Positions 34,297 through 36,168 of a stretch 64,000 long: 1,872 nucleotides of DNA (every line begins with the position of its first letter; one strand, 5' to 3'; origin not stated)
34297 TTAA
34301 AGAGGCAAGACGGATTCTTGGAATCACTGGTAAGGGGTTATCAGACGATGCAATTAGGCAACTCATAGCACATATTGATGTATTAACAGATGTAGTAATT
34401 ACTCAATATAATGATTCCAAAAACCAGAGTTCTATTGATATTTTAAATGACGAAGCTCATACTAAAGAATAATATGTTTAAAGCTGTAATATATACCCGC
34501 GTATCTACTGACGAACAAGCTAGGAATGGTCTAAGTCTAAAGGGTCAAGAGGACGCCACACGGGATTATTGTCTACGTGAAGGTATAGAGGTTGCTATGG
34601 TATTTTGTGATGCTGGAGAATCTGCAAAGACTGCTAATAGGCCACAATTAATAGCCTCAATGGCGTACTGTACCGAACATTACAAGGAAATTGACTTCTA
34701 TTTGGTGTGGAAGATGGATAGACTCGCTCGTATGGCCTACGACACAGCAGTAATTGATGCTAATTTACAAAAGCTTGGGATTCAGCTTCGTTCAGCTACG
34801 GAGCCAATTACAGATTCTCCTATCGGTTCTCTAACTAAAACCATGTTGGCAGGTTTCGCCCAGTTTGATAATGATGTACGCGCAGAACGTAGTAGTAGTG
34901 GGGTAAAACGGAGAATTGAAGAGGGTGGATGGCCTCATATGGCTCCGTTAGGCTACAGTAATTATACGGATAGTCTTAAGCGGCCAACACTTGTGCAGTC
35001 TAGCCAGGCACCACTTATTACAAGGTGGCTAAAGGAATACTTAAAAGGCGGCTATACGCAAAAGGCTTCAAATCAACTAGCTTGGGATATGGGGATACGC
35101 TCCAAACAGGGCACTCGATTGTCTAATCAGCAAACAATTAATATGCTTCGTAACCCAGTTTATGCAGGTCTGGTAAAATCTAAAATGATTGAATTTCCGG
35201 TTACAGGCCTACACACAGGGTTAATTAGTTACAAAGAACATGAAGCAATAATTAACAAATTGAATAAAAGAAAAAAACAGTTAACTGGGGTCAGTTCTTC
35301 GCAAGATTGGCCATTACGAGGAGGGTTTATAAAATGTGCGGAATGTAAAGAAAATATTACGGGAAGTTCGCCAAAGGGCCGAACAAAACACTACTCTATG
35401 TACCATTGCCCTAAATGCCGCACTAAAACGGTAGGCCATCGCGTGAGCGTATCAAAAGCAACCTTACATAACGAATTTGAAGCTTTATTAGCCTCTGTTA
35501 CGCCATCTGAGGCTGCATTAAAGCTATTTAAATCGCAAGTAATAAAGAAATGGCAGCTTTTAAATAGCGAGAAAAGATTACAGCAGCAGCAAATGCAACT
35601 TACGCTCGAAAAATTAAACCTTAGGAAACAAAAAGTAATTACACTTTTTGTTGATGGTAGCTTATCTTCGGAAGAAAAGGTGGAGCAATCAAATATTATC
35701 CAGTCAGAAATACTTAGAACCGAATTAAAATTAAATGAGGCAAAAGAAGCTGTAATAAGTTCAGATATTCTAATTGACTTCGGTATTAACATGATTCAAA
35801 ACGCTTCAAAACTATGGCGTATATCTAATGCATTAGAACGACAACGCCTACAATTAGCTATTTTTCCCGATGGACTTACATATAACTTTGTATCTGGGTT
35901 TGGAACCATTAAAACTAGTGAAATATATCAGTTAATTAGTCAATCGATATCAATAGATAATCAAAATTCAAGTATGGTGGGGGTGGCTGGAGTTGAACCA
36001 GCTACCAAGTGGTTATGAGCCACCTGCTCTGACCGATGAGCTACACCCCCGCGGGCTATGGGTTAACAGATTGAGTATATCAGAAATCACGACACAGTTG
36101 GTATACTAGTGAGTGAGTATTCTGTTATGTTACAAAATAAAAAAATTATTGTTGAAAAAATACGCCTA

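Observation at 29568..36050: Large serine recombinase reading into the 3' end of tRNA-Met: putative integrated element with undetermined left end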

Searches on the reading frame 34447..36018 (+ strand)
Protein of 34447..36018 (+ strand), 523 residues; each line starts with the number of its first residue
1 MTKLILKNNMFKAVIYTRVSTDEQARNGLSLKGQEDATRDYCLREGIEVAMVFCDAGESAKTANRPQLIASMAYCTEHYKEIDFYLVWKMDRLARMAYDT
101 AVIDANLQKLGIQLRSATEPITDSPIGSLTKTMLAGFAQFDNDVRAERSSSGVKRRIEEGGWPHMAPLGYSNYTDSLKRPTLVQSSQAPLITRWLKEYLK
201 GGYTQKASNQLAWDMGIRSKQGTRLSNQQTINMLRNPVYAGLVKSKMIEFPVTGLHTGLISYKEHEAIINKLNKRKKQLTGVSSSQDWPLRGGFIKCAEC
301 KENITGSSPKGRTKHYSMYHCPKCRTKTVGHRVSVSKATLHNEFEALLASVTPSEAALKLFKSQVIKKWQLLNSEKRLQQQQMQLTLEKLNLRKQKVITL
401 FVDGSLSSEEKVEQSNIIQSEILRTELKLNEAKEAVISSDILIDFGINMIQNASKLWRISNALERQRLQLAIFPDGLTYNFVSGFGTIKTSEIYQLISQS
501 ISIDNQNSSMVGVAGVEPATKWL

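Call 5: search_protein_families(library=pfam, proteins=[window:34447-36018:+], max_evalue=0.01)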
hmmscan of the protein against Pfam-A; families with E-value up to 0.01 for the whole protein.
window:34447-36018:+ (523 aa): 3 families
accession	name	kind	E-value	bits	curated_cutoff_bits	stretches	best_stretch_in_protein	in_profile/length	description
PF00239.26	Resolvase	-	1.6e-28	100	23.3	1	13-162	1-145/145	Resolvase, N terminal domain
PF07508.19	Recombinase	-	8.6e-06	26.4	21.1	1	187-275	3-102/102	Recombinase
PF13408.12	Zn_ribbon_recom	-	0.0002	22.1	25.3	1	293-346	4-55/58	Recombinase zinc beta ribbon domain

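Call 9: find_encoding_contigs(protein=window:34447-36018:+, flank=10000, max_places=10)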
Protein window:34447-36018:+ (523 aa): no gene with exactly this product is on record in the collection.

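Call 10: find_encoding_contigs(protein=window:34474-36018:+, flank=10000, max_places=10)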
Protein window:34474-36018:+ (514 aa): no gene with exactly this product is on record in the collection.

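Call 11: find_homologous_proteins(query=window:34474-36018:+, max_evalue=1e-10)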
Query window:34474-36018:+ (514 aa): 603 proteins with E <= 1e-10 among 8000 candidates; the best 120 are listed.
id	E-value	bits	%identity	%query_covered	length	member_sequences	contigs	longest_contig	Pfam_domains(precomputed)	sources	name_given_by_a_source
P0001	0.0e+0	1149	100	100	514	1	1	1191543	PF07508.20,PF00239.27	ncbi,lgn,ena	-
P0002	1.5e-265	899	77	100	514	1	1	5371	PF07508.20,PF00239.27,PF13408.13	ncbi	-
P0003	9.3e-259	877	78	95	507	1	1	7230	PF07508.20,PF00239.27,PF13408.13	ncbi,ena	-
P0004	2.3e-258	876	75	100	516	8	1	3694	PF07508.20,PF00239.27,PF13408.13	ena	-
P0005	3.1e-251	852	73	100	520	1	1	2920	PF07508.20,PF00239.27,PF13408.13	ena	-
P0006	2.8e-249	846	71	100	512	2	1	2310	PF07508.20,PF00239.27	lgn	-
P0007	1.6e-248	843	70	100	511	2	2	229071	PF07508.20,PF00239.27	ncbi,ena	-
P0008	2.4e-248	843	72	100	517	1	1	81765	PF07508.20,PF00239.27,PF13408.13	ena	-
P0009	5.2e-246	835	71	100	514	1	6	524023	PF07508.20,PF00239.27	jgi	jgi:site-specific DNA recombinase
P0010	8.3e-245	831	71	100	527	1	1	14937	PF07508.20,PF00239.27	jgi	-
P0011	2.5e-244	829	70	100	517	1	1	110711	PF07508.20,PF00239.27,PF13408.13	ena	-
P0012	9.1e-244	828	71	100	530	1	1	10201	PF07508.20,PF00239.27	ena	-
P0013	4.0e-243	825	70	100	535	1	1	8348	PF07508.20,PF00239.27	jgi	jgi:site-specific DNA recombinase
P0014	4.7e-243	825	70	100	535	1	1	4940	PF00239.27,PF13408.13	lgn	-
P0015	7.5e-241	818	69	100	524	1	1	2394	PF07508.20,PF00239.27,PF13408.13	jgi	-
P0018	2.5e-236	803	69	98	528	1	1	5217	PF07508.20,PF00239.27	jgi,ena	-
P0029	6.1e-191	653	58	98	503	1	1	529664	PF00239.27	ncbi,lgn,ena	-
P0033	6.9e-162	558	50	98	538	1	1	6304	PF07508.20,PF00239.27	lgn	-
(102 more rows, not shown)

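Call 14: find_related_loci(query=A1, collection=genome_contigs, flank=10000)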
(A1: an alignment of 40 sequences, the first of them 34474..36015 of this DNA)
Query A1 (514 aa) in genome_contigs; peptide patterns used: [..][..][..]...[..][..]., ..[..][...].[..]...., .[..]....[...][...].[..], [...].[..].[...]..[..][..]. (x = any residue, [..] = any of these).
600 stretches matched a pattern (row limit reached: there are more); 548 encode a relative of the query (tblastn E <= 1e-3); the best 80 are kept; 80 distinct loci.
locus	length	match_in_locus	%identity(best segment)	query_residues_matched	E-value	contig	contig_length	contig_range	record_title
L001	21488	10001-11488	34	3-509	7e-89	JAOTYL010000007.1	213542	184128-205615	MAG: Myxococcales bacterium isolate 21_Jan_SF_Bin46 21_Jan_SF_Bin46_scaffold_20_c1, whole genome shotgun sequence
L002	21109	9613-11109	35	3-485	3e-87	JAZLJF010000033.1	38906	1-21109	MAG: Candidatus Nanosyncoccus sp. isolate T1900044967_TA20190029.MAGScoT_cleanbin_000051 SGB_4006_k141_694696, whole gen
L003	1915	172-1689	35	1-514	3e-88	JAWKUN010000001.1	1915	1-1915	MAG: Planctomycetota bacterium isolate BC2.135 BC2.135.fa-1, whole genome shotgun sequence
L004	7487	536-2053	34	1-514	5e-81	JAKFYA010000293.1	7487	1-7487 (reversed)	MAG: Acidobacteria bacterium isolate ND5_Bin_3_1 ND5_0010521, whole genome shotgun sequence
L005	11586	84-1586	34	1-509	9e-78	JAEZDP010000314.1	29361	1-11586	MAG: Acidobacteria bacterium isolate OH_CBrB_29 k127_2847375, whole genome shotgun sequence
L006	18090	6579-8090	34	1-512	3e-80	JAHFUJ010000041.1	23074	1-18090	MAG: Acidobacteria bacterium isolate nzgw77 NODE_2848_length_23075_cov_13.095103, whole genome shotgun sequence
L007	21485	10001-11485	31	1-510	3e-76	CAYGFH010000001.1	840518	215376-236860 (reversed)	MAG TPA_asm: uncultured Gammaproteobacteria bacterium isolate ERP113451_co1_294 genome assembly, contig: NODE_1_length_8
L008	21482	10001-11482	33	4-511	9e-75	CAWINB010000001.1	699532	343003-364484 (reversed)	MAG: Candidatus Doudnabacteria bacterium isolate MFD04434.bin.1.36 genome assembly, contig: contig_24013, whole genome s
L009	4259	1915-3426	32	1-511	8e-75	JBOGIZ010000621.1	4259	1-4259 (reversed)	MAG: Vicinamibacterales bacterium isolate TC-S_metawrap_bin.91 k127_670061, whole genome shotgun sequence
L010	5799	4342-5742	33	2-484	3e-74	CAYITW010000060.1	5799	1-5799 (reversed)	MAG TPA_asm: uncultured Candidatus Saccharibacteria bacterium isolate ERP119705_co5_455 genome assembly, contig: NODE_18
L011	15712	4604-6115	31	1-511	5e-74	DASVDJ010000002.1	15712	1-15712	MAG TPA_asm: Vicinamibacterales bacterium isolate SMAG_U2030 k141_194693, whole genome shotgun sequence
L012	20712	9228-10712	33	1-502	3e-71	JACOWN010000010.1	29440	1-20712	MAG: Parcubacteria group bacterium isolate NC_groundwater_127_Ag_B-0.1um_55_13 S3_GD2017_2_B1_scaffold_670, whole genome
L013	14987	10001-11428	32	1-488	1e-70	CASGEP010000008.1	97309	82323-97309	uncultured bacterium isolate B29_L1_390390_idba_bin.53 genome assembly, contig: B29_L1_390390_idba_bin.53.fa_scaffold_72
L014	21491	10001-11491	30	3-511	3e-70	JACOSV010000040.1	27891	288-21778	MAG: Candidatus Eisenbacteria bacterium isolate NC_groundwater_27_Pr7_B-0.1um_72_14 FFV18_Bp1_scaffold_489159, whole gen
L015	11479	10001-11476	30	1-497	2e-69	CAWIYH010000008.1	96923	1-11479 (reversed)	MAG: uncultured Acidobacteriota bacterium isolate MFD04944.bin.1.167 genome assembly, contig: contig_82527, whole genome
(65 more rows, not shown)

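Call 30: find_encoding_contigs(protein=P0009, flank=10000, max_places=3)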
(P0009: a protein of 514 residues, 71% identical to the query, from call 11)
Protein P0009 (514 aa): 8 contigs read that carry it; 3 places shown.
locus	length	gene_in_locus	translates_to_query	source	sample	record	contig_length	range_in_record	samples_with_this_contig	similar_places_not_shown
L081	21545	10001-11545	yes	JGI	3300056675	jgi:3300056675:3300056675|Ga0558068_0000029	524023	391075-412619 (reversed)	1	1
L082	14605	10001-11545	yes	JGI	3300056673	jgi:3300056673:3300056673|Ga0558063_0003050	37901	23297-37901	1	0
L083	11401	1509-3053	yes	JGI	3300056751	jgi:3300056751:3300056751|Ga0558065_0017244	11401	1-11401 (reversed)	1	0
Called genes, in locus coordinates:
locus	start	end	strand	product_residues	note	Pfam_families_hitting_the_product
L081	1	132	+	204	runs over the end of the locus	-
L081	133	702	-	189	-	-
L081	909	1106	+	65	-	-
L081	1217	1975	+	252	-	PF02463:SMC_N (faint), PF13175:AAA_15 (faint), PF00005:ABC_tran, PF13304:AAA_21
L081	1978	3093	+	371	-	PF12698:ABC2_membrane_3, PF01061:ABC2_membrane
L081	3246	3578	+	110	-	-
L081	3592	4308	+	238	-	-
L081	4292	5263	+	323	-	PF01207:Dus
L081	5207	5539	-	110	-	PF01638:HxlR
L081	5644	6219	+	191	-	PF02525:Flavodoxin_2, PF03358:FMN_red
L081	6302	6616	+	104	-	PF07690:MFS_1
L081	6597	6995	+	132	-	-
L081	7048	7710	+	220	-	-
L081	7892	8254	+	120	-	PF18932:DUF5681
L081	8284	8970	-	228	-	PF01844:HNH, PF14279:HNH_5 (weak), PF13280:WYL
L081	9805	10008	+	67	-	-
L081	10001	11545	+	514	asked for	PF00239:Resolvase, PF07508:Recombinase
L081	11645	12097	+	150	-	-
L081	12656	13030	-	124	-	-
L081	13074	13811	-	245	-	PF03372:Exo_endo_phos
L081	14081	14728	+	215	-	-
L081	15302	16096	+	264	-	PF07826:IMP_cyclohyd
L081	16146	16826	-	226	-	PF19458:DUF5995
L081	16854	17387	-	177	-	-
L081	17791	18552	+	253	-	PF01978:TrmB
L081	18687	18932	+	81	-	-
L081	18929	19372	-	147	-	-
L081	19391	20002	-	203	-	PF05368:NmrA (weak), PF13460:NAD_binding_10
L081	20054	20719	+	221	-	PF01182:Glucosamine_iso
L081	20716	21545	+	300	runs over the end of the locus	PF03446:NAD_binding_2, PF00393:6PGD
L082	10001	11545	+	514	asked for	PF00239:Resolvase, PF07508:Recombinase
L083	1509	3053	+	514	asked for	PF00239:Resolvase, PF07508:Recombinase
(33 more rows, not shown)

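Call 31: find_encoding_contigs(protein=P0007, flank=10000, max_places=2)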
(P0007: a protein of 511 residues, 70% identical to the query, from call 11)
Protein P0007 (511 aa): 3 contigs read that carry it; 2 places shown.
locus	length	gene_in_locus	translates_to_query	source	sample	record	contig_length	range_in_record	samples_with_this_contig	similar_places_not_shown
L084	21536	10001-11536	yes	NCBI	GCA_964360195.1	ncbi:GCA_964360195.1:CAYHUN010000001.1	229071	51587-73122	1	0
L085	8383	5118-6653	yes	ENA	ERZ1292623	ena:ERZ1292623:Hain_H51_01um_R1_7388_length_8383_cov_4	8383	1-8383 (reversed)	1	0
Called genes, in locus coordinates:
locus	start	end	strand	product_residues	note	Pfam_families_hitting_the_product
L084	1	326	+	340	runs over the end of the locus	-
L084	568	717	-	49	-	-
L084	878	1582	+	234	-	-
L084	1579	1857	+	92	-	-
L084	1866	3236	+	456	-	PF03486:HI0933_like (faint), PF07992:Pyr_redox_2, PF12831:FAD_oxidored (faint), PF13450:NAD_binding_8 (faint), PF00070:Pyr_redox, PF02852:Pyr_redox_dim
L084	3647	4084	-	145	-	PF04977:DivIC (weak)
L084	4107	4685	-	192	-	-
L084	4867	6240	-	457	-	-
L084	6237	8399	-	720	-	-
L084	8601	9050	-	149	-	-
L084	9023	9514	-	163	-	-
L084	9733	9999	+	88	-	-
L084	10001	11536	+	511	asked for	PF00239:Resolvase, PF07508:Recombinase (weak)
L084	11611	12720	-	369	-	PF12698:ABC2_membrane_3, PF01061:ABC2_membrane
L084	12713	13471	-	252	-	PF02463:SMC_N (faint), PF00005:ABC_tran, PF13304:AAA_21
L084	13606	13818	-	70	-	-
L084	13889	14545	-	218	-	-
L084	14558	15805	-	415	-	PF07690:MFS_1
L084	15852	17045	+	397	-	PF01225:Mur_ligase, PF08245:Mur_ligase_M (weak), PF02875:Mur_ligase_C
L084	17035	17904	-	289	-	PF00924:MS_channel_2nd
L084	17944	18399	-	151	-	-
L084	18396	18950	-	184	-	-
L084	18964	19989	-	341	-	PF00571:CBS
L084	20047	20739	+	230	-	PF13462:Thioredoxin_4, PF13098:Thioredoxin_2 (weak), PF01323:DSBA, PF13743:Thioredoxin_5 (weak)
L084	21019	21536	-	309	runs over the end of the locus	PF01544:CorA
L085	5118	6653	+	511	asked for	PF00239:Resolvase, PF07508:Recombinase (weak)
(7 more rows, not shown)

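Call 32: find_encoding_contigs(protein=P0008, flank=10000, max_places=2)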
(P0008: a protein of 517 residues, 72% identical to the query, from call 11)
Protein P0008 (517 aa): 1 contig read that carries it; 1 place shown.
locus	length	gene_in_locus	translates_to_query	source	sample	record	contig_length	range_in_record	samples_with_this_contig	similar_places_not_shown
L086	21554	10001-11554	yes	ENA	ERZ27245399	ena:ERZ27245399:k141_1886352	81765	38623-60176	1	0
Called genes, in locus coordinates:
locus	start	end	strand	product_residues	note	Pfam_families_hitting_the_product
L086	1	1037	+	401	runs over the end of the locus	PF02812:ELFV_dehydrog_N, PF00208:ELFV_dehydrog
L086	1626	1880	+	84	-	PF00076:RRM_1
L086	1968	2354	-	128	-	PF13473:Cupredoxin_1, PF00127:Copper-bind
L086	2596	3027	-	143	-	-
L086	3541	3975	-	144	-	PF04977:DivIC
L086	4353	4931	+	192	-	-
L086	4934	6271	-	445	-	-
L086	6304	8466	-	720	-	-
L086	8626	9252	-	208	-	PF00561:Abhydrolase_1 (weak)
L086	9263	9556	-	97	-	-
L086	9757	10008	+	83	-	-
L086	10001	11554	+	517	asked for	PF00239:Resolvase, PF07508:Recombinase (faint), PF13408:Zn_ribbon_recom (weak)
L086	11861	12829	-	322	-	PF01207:Dus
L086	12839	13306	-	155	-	-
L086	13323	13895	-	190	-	PF01330:RuvA_N, PF00633:HHH (faint), PF14520:HHH_5, PF07499:RuvA_C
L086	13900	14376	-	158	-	PF02075:RuvC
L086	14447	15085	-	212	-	PF03575:Peptidase_S51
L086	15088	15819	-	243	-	PF20772:TACO1_YebC_N, PF01709:Transcrip_reg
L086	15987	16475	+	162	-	-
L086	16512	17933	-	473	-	PF03772:Competence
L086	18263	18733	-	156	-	-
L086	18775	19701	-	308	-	PF18030:Rimk_N, PF14397:ATPgrasp_ST (faint), PF02655:ATP-grasp_3, PF08443:RimK, PF02955:GSH-S_ATP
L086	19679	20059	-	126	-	PF05618:RimB-like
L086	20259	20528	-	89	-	-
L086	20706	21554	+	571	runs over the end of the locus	-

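Call 44: find_related_loci(query=A1, collection=viral_contigs, flank=10000)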
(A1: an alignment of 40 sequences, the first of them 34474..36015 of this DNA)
Query A1 (514 aa) in viral_contigs; peptide patterns used: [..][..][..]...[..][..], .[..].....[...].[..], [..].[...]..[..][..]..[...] (x = any residue, [..] = any of these).
258 stretches matched a pattern; 180 encode a relative of the query (tblastn E <= 1e-3); the best 80 are kept; 80 distinct loci.
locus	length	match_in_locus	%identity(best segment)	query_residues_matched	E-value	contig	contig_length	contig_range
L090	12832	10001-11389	32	3-468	6e-71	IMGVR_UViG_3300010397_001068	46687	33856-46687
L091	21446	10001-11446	32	4-504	2e-70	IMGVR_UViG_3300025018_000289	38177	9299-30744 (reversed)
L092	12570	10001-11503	31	3-511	1e-68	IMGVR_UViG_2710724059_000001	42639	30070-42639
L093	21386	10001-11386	33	4-470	1e-61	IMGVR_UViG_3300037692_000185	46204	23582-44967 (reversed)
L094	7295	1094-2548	29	2-507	2e-56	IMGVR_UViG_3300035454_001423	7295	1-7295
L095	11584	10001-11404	30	1-471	8e-54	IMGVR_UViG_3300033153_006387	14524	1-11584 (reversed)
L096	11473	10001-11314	29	6-457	8e-53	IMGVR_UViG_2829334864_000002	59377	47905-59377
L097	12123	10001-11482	29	4-509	1e-48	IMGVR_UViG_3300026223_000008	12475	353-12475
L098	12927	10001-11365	27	2-471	9e-48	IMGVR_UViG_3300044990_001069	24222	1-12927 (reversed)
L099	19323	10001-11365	27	2-471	9e-48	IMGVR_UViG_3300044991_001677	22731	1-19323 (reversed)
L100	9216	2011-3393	28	4-471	2e-44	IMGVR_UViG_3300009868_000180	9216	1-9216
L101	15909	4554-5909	28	1-471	3e-43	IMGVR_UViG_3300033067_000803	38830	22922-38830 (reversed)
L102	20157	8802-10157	28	1-471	7e-43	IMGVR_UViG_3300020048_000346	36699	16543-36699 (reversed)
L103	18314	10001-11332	28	1-464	2e-41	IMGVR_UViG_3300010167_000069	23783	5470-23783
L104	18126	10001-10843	29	46-342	2e-32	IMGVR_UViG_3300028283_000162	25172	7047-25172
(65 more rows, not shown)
